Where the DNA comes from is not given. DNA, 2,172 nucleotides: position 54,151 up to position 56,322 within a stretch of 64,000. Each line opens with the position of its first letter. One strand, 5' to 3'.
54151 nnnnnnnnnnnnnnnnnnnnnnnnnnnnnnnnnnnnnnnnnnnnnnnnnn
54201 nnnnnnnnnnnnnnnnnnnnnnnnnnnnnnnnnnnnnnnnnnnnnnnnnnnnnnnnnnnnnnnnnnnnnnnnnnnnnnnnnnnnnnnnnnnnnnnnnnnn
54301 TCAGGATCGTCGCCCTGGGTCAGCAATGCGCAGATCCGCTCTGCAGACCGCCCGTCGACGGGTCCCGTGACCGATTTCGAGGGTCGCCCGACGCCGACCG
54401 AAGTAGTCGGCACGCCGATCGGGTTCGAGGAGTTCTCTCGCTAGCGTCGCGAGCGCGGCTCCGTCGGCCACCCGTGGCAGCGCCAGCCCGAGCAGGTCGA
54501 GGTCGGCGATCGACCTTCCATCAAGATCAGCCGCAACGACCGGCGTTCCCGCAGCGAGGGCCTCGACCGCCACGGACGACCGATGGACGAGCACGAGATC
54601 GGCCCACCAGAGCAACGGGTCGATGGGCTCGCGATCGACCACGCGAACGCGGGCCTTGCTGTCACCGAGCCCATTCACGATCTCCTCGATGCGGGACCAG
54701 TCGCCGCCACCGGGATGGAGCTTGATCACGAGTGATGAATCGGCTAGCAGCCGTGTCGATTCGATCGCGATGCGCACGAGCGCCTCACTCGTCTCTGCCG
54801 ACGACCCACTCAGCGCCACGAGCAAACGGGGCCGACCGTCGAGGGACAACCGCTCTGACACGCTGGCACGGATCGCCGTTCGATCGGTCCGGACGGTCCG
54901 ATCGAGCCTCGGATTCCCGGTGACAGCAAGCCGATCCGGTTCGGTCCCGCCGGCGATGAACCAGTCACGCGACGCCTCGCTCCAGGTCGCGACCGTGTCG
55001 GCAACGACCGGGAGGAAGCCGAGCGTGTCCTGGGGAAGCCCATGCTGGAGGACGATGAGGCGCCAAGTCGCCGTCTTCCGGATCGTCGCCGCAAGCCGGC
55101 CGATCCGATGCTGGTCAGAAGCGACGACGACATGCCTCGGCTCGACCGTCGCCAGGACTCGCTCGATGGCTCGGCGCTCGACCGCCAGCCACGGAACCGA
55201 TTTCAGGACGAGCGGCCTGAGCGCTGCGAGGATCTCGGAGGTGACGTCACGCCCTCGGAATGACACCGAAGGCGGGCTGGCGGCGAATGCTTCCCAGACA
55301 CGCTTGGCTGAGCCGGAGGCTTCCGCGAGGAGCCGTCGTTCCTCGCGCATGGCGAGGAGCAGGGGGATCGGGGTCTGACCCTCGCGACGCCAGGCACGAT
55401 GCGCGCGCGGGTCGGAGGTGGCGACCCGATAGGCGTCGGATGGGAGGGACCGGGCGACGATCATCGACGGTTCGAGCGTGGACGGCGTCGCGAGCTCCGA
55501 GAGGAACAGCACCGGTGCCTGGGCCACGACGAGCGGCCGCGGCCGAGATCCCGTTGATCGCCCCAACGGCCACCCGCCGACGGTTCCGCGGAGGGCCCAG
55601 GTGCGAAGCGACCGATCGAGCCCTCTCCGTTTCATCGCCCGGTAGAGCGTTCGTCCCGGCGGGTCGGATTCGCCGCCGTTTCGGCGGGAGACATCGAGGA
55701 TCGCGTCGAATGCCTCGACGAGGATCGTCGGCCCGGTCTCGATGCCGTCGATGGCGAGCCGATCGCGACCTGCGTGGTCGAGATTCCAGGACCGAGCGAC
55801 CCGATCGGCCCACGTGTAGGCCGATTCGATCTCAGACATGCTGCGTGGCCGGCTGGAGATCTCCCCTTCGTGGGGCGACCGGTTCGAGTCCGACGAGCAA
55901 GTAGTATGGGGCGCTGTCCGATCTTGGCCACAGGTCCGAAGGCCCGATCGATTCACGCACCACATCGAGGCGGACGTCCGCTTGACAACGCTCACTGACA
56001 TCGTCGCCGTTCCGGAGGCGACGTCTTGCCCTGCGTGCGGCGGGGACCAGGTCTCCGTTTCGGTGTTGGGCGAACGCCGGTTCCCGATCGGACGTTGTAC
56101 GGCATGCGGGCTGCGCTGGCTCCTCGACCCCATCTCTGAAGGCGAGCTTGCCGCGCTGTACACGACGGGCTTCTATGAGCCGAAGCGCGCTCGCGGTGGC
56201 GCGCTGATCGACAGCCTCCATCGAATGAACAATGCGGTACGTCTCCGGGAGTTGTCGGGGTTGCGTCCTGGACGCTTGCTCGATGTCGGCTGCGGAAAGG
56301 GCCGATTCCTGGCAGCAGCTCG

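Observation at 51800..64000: Lower-GC, largely intact surface-glycan block encoding a pseudaminic-acid-type pathway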

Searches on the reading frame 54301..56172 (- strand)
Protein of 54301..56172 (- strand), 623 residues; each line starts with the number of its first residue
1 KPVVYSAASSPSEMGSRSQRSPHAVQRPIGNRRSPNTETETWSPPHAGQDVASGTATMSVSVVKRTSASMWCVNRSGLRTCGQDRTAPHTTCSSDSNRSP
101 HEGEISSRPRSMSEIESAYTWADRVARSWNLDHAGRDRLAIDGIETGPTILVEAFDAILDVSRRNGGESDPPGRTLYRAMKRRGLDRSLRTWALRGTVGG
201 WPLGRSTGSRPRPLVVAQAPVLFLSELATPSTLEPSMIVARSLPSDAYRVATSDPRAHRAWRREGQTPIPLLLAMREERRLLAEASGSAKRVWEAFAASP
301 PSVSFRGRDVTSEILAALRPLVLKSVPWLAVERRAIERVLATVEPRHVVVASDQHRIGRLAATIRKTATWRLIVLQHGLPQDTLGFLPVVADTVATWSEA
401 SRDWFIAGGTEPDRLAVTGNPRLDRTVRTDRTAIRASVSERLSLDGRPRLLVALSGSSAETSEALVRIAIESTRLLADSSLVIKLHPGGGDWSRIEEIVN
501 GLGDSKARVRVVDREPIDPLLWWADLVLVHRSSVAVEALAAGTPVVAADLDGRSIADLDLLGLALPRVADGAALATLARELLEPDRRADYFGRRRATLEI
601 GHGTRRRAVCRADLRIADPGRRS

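Call 5: search_protein_families(library=pfam, proteins=[window:54301-56172:-], max_evalue=0.01)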
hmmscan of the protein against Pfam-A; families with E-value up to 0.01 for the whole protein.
window:54301-56172:- (623 aa): 1 family
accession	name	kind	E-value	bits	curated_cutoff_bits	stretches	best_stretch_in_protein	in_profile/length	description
PF13692.12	Glyco_trans_1_4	-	0.0011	19.7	27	1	471-582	22-140/142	Glycosyl transferases group 1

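Call 7: search_protein_families(library=ncbifam, proteins=[window:54301-56172:-], max_evalue=0.001)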
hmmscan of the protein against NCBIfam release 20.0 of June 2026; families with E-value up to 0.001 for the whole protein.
window:54301-56172:- (623 aa): 2 families
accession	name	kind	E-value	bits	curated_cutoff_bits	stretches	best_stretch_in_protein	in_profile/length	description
TIGR04396.2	surf_polysacc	subfamily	6.6e-07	28.8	125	0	478-563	223-303/427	surface carbohydrate biosynthesis protein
NF046086.1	BFO_1060_trans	domain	1.5e-06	27.6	200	0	474-546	216-287/365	BFO_1060 family glycosyltransferase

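Call 43: search_protein_representatives(protein=window:54301-56001:-)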
Query: 566 residues. Proteins with E-value up to 0.001 (for the whole library): 1727; up to 1e-10: 324; up to 1e-30: 67. The best 150 are listed.
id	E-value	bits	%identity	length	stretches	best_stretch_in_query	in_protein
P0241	4.5e-199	679.3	67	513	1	60-546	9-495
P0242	1.6e-178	611.5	97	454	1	1-310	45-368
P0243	3.6e-134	465.1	59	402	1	167-546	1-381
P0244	2.2e-113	396.4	47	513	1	67-546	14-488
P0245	2.4e-109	383.1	46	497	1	56-543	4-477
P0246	2.2e-101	356.9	44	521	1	57-541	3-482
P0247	5.7e-99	348.9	44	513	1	61-548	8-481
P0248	4.2e-98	346.0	41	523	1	46-562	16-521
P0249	5.9e-97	342.2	44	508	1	58-544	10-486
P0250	3.8e-95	336.3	42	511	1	59-547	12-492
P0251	3.8e-94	333.0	45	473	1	85-546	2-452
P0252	1.1e-92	328.1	45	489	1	82-547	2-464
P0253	2.3e-90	320.5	41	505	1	61-542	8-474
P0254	4.6e-90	319.5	41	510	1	61-549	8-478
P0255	5.1e-90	319.3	41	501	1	59-542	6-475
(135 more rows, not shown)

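Call 51: find_homologous_proteins(query=window:54301-55854:-, max_evalue=0.00001)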
Query window:54301-55854:- (517 aa): 130 proteins with E <= 0.00001 among 8000 candidates; the best 120 are listed.
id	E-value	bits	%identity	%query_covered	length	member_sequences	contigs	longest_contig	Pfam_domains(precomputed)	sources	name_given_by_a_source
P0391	0.0e+0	1107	100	100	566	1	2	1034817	-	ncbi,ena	-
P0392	2.8e-246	836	77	98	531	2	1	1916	-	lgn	-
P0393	1.1e-218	745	73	99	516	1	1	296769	-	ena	-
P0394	1.4e-203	696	68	94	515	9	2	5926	-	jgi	jgi:hypothetical protein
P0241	9.7e-199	680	68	93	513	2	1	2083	-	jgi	jgi:hypothetical protein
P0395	3.0e-178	612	57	95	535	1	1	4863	-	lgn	-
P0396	2.7e-171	589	57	93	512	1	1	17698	-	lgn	-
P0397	9.1e-170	584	59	93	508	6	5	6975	-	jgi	jgi:hypothetical protein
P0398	2.6e-165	569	79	65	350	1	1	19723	-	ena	-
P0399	4.7e-153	529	56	90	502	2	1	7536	-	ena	-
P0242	2.0e-151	524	97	50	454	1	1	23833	-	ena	-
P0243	8.3e-134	465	59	74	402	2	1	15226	-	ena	-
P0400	4.2e-113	397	67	60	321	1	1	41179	-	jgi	jgi:hypothetical protein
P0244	5.3e-113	397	47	92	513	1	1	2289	-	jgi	jgi:hypothetical protein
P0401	1.9e-109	385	46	95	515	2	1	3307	-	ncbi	-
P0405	3.4e-102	361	45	95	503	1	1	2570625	-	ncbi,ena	-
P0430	1.0e-91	327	41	94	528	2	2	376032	-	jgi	jgi:hypothetical protein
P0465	2.5e-71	259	37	93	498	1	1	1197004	-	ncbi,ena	-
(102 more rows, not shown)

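Call 54: search_solved_structures(query=A1, max_evalue=1)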
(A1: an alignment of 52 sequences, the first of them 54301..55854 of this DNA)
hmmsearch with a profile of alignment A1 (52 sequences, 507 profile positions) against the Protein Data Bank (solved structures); distinct sequences matched with E-value up to 1: 17.
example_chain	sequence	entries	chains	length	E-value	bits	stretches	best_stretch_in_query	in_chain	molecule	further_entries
7vza_A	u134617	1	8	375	0.0014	20.6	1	290-440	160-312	Putative UDP-N-acetylglucosamine 2-epimerase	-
7vyy_A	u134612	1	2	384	0.0015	20.5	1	290-440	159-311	Putative UDP-N-acetylglucosamine 2-epimerase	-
7vz6_A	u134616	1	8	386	0.0016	20.5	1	290-440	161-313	Putative UDP-N-acetylglucosamine 2-epimerase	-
3c4q_A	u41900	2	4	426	0.0067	18.4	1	317-476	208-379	Predicted glycosyltransferases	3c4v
3c48_A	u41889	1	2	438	0.0072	18.3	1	318-476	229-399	Predicted glycosyltransferases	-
8b5s_A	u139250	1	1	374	0.011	17.6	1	282-476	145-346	UDP-glucose:(Heptosyl) LPS alpha 1,3-glucosyltransferase WaaG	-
8fuw_A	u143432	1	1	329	0.012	17.6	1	354-431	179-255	Capsule polysaccharide export protein KpsC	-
8fux_A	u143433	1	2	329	0.012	17.6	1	354-431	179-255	Capsule polysaccharide export protein KpsC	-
8b5s_B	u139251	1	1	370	0.012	17.5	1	282-475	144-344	UDP-glucose:(Heptosyl) LPS alpha 1,3-glucosyltransferase WaaG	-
8b5q_A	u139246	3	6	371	0.012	17.5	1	282-475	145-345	UDP-glucose:(Heptosyl) LPS alpha 1,3-glucosyltransferase WaaG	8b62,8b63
6mgc_A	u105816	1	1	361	0.014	17.3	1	354-431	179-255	Capsule polysaccharide export protein KpsC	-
2jjm_A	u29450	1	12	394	0.046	15.6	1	318-480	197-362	GLYCOSYL TRANSFERASE, GROUP 1 FAMILY PROTEIN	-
3mbo_A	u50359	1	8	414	0.051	15.5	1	318-480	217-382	Glycosyltransferase, group 1 family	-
4xso_B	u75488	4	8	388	0.058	15.3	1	377-483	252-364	Alr3699 protein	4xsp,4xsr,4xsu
6kih_A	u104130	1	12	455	0.087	14.7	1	418-477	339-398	Tll1590 protein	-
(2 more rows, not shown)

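Call 60: predict_structure(alignment_id=A1)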
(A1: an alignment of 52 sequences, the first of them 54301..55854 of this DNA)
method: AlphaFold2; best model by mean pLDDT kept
length: 517 residues; sequences in the alignment: 52
mean_pLDDT: 89.6   pTM: 0.89
mean pLDDT of the five models: 89.6, 88.6, 88.3, 87.9, 87.6
residues with pLDDT >= 90: 381; 70-90: 87; 50-70: 37; < 50: 12
segments of 3 or more residues with pLDDT < 50: 98-100, 515-517
pLDDT, mean of each block of 10 residues (from residue 1): 72 93 96 95 93 92 75 90 95 64 56 94 90 93 97 96 96 98 98 97 98 97 98 96 93 96 96 74 91 91 94 87 92 98 94 90 97 96 83 96 95 96 89 94 83 85 98 98 95 78 51 48
secondary structure, 60 per line:
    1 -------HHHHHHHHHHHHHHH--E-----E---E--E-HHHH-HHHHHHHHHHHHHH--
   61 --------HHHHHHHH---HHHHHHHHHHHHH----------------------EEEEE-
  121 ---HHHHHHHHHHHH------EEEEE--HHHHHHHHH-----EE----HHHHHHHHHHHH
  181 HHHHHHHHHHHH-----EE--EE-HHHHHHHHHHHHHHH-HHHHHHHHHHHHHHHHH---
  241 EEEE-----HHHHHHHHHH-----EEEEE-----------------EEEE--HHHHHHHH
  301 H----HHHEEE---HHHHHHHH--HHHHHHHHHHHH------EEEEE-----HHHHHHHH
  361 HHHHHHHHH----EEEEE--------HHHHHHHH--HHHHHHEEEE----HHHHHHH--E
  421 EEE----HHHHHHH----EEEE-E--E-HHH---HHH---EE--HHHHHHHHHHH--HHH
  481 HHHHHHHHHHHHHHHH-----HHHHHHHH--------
elements in order: H8-22 H40-43 H45-58 H69-76 H80-92 E115-119 H124-135 E142-146 H149-157 H169-192 H205-219 H221-237 E241-244 H250-259 E265-269 E287-290 H293-301 E309-311 H315-322 H325-336 E343-347 H353-369 E374-378 H387-394 H397-402 E403-406 H411-417 E420-423 H428-434 E439-442 H465-475 H478-496 H502-509

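Call 62: fold_search(model_id=the predicted structure, library=pdb)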
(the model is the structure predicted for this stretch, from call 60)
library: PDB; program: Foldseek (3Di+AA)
matches with E <= 10: 1580; with E <= 0.001: 320
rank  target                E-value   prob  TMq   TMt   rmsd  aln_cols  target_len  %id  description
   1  1f6d_B                1.3e-10  1.00  0.49  0.65   6.5       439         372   15  THE STRUCTURE OF UDP-N-ACETYLGLUCOSAMINE 2-EPIMERASE FROM E. COLI. (released 2000-12-13)
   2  3dzc_A                1.9e-10  1.00  0.50  0.66   7.2       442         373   14  2.35 Angstrom resolution structure of WecB (VC0917), a UDP-N-acetylglucosamine 2-epimerase from Vibrio cholerae. (released 2008-08-12)
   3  1f6d_A                2.2e-10  1.00  0.51  0.67   6.2       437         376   15  THE STRUCTURE OF UDP-N-ACETYLGLUCOSAMINE 2-EPIMERASE FROM E. COLI. (released 2000-12-13)
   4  7vza_E                2.2e-10  1.00  0.47  0.63   6.6       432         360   16  The crystal structure of Non-hydrolyzing UDPGlcNAc 2-epimerase in complex with UDP (released 2022-11-16)
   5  7vz6_H                2.7e-10  1.00  0.47  0.63  10.4       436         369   17  The crystal structure of Non-hydrolyzing UDPGlcNAc 2-epimerase in complex with UDP-glucose (released 2022-11-16)
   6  7vza_B                4.2e-10  1.00  0.46  0.62   6.6       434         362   16  The crystal structure of Non-hydrolyzing UDPGlcNAc 2-epimerase in complex with UDP (released 2022-11-16)
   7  1f6d_D                4.7e-10  1.00  0.52  0.68   6.2       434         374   15  THE STRUCTURE OF UDP-N-ACETYLGLUCOSAMINE 2-EPIMERASE FROM E. COLI. (released 2000-12-13)
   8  3beo_A                4.7e-10  1.00  0.46  0.60   7.0       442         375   14  A Structural Basis for the allosteric regulation of non-hydrolyzing UDP-GlcNAc 2-epimerases (released 2008-02-19)
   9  4xsu_A                6.5e-10  1.00  0.46  0.61   7.9       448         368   15  Crystal structure of Anabaena Alr3699/HepE in complex with UDP and glucose (released 2016-01-13)
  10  5enz_A                6.8e-10  1.00  0.47  0.64   5.6       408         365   13  S. aureus MnaA-UDP co-structure (released 2016-04-27)
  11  7vza_D                7.6e-10  1.00  0.46  0.63   6.6       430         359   17  The crystal structure of Non-hydrolyzing UDPGlcNAc 2-epimerase in complex with UDP (released 2022-11-16)
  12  5enz_B                8.1e-10  1.00  0.48  0.64   6.0       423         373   13  S. aureus MnaA-UDP co-structure (released 2016-04-27)
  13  3ot5_D                1.0e-09  1.00  0.51  0.68   5.5       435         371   16  2.2 Angstrom Resolution Crystal Structure of putative UDP-N-acetylglucosamine 2-epimerase from Listeria monocytogenes (released 2010-09-22)
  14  7vza_A                1.1e-09  1.00  0.46  0.60  10.4       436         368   17  The crystal structure of Non-hydrolyzing UDPGlcNAc 2-epimerase in complex with UDP (released 2022-11-16)
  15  3ot5_C                1.2e-09  1.00  0.49  0.65   6.1       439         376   16  2.2 Angstrom Resolution Crystal Structure of putative UDP-N-acetylglucosamine 2-epimerase from Listeria monocytogenes (released 2010-09-22)
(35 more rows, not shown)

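Call 71: find_encoding_contigs(protein=P0393, flank=10000, max_places=2)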
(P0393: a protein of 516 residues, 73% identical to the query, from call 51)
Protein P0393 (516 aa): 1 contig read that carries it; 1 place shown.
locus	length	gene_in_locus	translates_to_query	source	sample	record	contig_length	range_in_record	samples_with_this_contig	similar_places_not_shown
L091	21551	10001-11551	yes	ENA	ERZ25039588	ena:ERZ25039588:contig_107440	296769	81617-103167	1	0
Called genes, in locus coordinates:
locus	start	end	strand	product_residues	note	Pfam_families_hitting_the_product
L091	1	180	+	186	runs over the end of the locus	-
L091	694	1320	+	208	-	PF02719:Polysacc_synt_2 (weak)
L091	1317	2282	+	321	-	PF01041:DegT_DnrJ_EryC1 (faint)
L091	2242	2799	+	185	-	-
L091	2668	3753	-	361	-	-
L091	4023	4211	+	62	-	PF03102:NeuB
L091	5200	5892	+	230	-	PF01757:Acyl_transf_3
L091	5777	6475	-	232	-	-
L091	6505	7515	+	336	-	PF13440:Polysacc_synt_3 (weak)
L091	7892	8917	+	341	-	PF04932:Wzy_C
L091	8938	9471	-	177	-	PF08241:Methyltransf_11 (weak), PF08242:Methyltransf_12, PF13489:Methyltransf_23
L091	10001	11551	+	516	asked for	-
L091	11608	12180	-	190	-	-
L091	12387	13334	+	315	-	-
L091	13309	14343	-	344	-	-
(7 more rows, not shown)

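Call 73: find_encoding_contigs(protein=P0405, flank=10000, max_places=1)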
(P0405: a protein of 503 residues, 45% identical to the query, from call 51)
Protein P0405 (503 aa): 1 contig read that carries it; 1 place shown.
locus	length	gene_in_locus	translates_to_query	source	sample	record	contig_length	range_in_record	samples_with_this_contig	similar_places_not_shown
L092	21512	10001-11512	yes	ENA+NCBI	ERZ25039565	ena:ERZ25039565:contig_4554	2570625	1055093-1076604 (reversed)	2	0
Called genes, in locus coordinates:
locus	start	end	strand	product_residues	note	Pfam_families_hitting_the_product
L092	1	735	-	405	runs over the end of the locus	PF01590:GAF, PF13492:GAF_3 (weak), PF00990:GGDEF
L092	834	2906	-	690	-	PF01590:GAF, PF13185:GAF_2, PF13492:GAF_3, PF01590:GAF, PF13185:GAF_2, PF01590:GAF, PF13185:GAF_2, PF00990:GGDEF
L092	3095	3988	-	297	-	-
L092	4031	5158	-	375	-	PF13439:Glyco_transf_4, PF20706:GT4-conflict, PF00534:Glycos_transf_1, PF13692:Glyco_trans_1_4, PF13524:Glyco_trans_1_2 (weak)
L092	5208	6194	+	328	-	PF01370:Epimerase, PF04321:RmlD_sub_bind, PF05368:NmrA (weak), PF16363:GDP_Man_Dehyd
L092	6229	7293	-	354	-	PF01757:Acyl_transf_3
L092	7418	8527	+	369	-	PF13439:Glyco_transf_4, PF13579:Glyco_trans_4_4, PF09314:DUF1972 (weak), PF00534:Glycos_transf_1, PF13692:Glyco_trans_1_4, PF13524:Glyco_trans_1_2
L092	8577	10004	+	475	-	PF04932:Wzy_C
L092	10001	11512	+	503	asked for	-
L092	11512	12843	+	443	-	PF13440:Polysacc_synt_3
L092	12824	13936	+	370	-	PF04230:PS_pyruv_trans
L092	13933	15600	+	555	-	PF02348:CTP_transf_3, PF04101:Glyco_tran_28_C (weak)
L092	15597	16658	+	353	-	PF03102:NeuB, PF08666:SAF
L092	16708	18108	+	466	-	PF13727:CoA_binding_3, PF02397:Bac_transf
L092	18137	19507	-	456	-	PF03816:LytR_cpsA_psr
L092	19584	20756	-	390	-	PF11258:DUF3048, PF17479:DUF3048_C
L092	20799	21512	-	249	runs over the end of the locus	PF00106:adh_short, PF08659:KR, PF13561:adh_short_C2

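Call 74: find_encoding_contigs(protein=P0465, flank=10000, max_places=1)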
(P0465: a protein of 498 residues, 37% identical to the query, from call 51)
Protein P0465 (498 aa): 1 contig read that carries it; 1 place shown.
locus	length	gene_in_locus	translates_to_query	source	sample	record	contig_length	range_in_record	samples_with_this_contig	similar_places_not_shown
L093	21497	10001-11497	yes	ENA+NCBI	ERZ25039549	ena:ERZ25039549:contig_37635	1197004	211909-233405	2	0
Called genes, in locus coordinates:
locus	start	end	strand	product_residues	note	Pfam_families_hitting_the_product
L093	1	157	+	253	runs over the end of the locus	PF00188:CAP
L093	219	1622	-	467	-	PF03486:HI0933_like (faint), PF07992:Pyr_redox_2, PF13450:NAD_binding_8 (faint), PF13738:Pyr_redox_3 (faint), PF00070:Pyr_redox, PF02852:Pyr_redox_dim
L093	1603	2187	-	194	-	PF01661:Macro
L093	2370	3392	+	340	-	-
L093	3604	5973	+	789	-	PF04932:Wzy_C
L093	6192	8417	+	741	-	PF04932:Wzy_C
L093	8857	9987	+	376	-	PF13727:CoA_binding_3, PF02397:Bac_transf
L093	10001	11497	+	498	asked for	-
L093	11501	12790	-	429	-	PF13440:Polysacc_synt_3 (weak)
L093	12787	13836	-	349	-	PF03102:NeuB, PF08666:SAF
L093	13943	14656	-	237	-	-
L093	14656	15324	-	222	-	PF00702:Hydrolase, PF03031:NIF (faint), PF12710:HAD, PF13419:HAD_2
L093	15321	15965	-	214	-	PF00551:Formyl_trans_N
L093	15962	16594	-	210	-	PF02348:CTP_transf_3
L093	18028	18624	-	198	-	PF01073:3Beta_HSD, PF01370:Epimerase, PF02719:Polysacc_synt_2, PF04321:RmlD_sub_bind (weak)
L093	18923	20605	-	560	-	PF02366:PMT, PF13231:PMT_2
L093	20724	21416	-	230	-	PF02586:SRAP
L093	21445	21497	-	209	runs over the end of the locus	-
